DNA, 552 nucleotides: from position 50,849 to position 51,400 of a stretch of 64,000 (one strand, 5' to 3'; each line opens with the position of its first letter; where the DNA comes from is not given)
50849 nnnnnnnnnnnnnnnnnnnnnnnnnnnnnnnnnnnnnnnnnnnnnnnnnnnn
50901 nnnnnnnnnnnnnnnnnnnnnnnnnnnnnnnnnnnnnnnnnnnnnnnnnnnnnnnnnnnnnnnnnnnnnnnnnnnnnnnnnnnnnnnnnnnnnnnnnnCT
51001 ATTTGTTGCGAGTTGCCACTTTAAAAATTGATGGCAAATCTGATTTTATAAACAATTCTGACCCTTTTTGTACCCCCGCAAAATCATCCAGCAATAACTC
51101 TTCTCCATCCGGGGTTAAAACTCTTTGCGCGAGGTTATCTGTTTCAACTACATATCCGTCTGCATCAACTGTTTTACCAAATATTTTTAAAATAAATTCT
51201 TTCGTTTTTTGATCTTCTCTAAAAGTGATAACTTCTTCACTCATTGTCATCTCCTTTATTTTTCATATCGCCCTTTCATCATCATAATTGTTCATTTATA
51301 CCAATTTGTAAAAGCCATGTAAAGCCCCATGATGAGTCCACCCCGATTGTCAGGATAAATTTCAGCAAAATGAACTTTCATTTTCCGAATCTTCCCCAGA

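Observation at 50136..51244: Co-translated 81-aa + 287-aa gene pair of unknown function as island cargo; candidate novel defence or toxin-antitoxin module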

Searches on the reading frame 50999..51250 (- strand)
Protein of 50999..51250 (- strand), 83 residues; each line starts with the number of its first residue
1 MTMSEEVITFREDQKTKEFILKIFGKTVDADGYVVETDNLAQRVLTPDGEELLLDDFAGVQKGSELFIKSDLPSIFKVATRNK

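Call 3: search_protein_families(library=pfam, proteins=[window:50999-51250:-], max_evalue=1)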
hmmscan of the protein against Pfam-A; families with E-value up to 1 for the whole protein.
window:50999-51250:- (83 aa): 1 family
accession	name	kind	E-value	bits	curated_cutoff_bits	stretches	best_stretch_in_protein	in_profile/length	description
PF00359.27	PTS_EIIA_2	-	0.15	12.5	27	1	3-45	3-45/144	Phosphoenolpyruvate-dependent sugar phosphotransferase system, EIIA 2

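Call 4: search_protein_families(library=padloc, proteins=[window:50999-51250:-], max_evalue=1)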
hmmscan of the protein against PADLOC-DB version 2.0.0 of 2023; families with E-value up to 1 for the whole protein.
window:50999-51250:- (83 aa): 0 families

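Call 6: search_protein_families(library=ncbifam, proteins=[window:50999-51250:-], max_evalue=1)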
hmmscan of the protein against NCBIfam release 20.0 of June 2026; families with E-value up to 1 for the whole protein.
window:50999-51250:- (83 aa): 0 families

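Call 7: search_protein_families(library=phrogs, proteins=[window:50999-51250:-], max_evalue=1)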
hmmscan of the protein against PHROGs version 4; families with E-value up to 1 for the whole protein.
window:50999-51250:- (83 aa): 1 family
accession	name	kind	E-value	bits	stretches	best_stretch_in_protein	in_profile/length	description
phrog_38721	-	unknown function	0.12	13.5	1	23-48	6-31/93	-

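Call 20: find_homologous_proteins(query=window:50999-51244:-, max_evalue=0.1)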
Query window:50999-51244:- (81 aa): 4 proteins with E <= 0.1 among 5 candidates.
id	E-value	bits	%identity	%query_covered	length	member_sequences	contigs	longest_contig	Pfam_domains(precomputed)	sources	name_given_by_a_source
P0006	2.4e-44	166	100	100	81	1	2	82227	-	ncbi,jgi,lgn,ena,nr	ncbi:MAG: hypothetical protein CVU78_00240 [Elusimicrobia bacterium HGW-Elusimicrobia-2]|nr:MAG: hyp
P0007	4.1e-37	143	85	100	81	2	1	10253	-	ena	-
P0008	1.0e-36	141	84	100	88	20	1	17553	-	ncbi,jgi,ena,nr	ncbi:MAG: hypothetical protein COS41_04565 [Elusimicrobia bacterium CG03_land_8_20_14_0_80_50_18]|nr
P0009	3.7e-33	130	80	99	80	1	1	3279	-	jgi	-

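Call 22: find_encoding_contigs(protein=P0008, flank=10000, max_places=6)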
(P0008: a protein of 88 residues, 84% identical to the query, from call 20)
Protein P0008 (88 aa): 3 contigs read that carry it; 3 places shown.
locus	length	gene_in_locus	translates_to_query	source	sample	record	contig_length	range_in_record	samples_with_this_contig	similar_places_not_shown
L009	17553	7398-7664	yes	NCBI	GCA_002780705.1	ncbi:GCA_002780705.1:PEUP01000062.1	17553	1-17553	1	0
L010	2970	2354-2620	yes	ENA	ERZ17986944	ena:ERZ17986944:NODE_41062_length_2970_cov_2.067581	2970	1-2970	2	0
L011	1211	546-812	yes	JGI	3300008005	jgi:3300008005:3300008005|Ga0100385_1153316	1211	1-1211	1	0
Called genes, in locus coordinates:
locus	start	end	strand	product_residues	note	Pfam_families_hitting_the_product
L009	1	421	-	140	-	PF13509:S1_2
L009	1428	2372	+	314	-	PF02729:OTCace_N, PF00185:OTCace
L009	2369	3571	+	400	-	PF00535:Glycos_transf_2, PF21969:MGS_GT (weak)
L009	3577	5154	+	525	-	PF01590:GAF, PF13185:GAF_2, PF13492:GAF_3, PF13487:HD_5, PF01966:HD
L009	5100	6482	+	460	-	PF13375:RnfC_N, PF01512:Complex1_51K, PF10531:SLBB (weak), PF13183:Fer4_8 (faint), PF13534:Fer4_17 (faint), PF13237:Fer4_10 (weak), PF12838:Fer4_7 (weak), PF13187:Fer4_9, +1 more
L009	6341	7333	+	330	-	PF01565:FAD_binding_4, PF02873:MurB_C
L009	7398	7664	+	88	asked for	-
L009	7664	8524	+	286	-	-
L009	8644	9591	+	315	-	PF01820:Dala_Dala_lig_N, PF02655:ATP-grasp_3 (weak), PF02786:CPSase_L_D2, PF07478:Dala_Dala_lig_C, PF13535:ATP-grasp_4 (faint)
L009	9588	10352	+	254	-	PF08478:POTRA_1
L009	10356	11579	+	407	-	PF02491:SHS2_FTSA, PF06723:MreB_Mbl (weak), PF14450:FtsA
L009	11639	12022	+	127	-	PF02729:OTCace_N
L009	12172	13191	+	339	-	PF02729:OTCace_N, PF00185:OTCace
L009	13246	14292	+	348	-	PF02729:OTCace_N, PF00185:OTCace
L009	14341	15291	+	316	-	PF00696:AA_kinase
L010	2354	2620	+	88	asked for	-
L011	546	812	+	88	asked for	-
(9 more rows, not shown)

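Call 23: find_encoding_contigs(protein=P0009, flank=10000, max_places=4)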
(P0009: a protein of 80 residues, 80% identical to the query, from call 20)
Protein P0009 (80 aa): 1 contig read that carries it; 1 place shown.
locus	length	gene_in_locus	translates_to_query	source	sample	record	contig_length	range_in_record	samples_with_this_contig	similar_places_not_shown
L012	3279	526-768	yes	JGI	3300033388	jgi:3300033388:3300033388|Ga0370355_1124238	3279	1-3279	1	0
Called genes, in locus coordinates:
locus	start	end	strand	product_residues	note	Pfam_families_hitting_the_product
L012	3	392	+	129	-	?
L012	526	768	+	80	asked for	-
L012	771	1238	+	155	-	-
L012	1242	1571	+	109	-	-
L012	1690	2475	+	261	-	PF02195:ParB_N, PF17762:HTH_ParB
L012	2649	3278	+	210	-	?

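Call 54: search_solved_structures(query=A6, max_evalue=10, show_alignments=3)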
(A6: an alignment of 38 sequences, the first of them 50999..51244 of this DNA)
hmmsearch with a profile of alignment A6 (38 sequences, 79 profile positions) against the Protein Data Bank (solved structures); distinct sequences matched with E-value up to 10: 4.
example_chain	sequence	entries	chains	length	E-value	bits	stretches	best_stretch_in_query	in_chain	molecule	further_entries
3idu_A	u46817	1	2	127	0.25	14.4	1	3-47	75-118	Uncharacterized protein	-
2kl6_A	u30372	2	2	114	0.26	14.4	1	3-47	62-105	Uncharacterized protein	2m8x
7ahc_D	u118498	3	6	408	4.3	10.5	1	17-49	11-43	ABC-type proline/glycine betaine transport system ATPase component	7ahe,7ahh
7ahd_C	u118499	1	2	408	4.3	10.5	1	17-49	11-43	ABC-type proline/glycine betaine transport system ATPase component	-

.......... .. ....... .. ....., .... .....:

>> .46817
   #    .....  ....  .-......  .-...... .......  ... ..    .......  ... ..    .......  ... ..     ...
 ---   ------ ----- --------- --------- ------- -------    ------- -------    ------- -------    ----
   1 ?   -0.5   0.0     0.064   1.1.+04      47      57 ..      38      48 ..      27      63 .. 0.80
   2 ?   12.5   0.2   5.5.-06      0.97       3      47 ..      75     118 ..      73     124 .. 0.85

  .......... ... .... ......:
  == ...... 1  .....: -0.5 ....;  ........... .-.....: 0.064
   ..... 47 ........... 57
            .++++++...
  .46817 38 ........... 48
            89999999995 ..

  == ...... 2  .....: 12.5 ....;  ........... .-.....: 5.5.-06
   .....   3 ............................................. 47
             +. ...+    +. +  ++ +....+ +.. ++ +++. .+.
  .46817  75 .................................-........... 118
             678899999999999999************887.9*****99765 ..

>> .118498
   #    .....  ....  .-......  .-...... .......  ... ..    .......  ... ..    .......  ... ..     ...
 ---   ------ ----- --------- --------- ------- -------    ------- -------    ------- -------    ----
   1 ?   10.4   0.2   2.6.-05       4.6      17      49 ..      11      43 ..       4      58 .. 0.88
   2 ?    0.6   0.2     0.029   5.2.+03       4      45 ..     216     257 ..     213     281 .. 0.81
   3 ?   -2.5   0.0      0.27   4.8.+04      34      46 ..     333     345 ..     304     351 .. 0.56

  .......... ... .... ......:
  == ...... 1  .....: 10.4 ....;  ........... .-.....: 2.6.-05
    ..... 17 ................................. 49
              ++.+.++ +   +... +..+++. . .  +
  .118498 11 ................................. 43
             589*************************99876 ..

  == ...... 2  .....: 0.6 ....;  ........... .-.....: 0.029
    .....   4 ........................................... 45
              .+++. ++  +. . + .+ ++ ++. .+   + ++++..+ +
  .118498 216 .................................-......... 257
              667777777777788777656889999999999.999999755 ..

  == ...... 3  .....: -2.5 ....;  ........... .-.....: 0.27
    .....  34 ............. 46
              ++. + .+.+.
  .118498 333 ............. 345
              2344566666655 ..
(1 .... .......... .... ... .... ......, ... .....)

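Call 55: search_protein_families(library=pfam, alignment_id=A6, max_evalue=0.05)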
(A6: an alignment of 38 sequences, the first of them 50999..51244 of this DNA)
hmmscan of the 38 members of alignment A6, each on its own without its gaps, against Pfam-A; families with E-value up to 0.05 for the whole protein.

A. member 1, window:50999-51244:- (81 aa): 0 families

B. families by the number of members that match (of 38 scanned): 6 families
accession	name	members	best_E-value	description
PF24828.1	DUF7713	2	0.0094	Domain of unknown function (DUF7713)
PF12375.13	DUF3653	1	0.0015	Phage protein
PF16537.11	T2SSB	1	0.012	Type II secretion system protein B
PF12791.13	RsgI_N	1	0.025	Anti-sigma factor N-terminus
PF11503.13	YNR034W-A-like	1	0.035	YNR034W-A-like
PF00359.27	PTS_EIIA_2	1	0.037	Phosphoenolpyruvate-dependent sugar phosphotransferase system, EIIA 2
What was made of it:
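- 50999..51244 (-): Small ORF, 81 aa, acidic (pI 4.62); the obligate upstream partner. No Pfam or PDB match (calls 54, 55).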
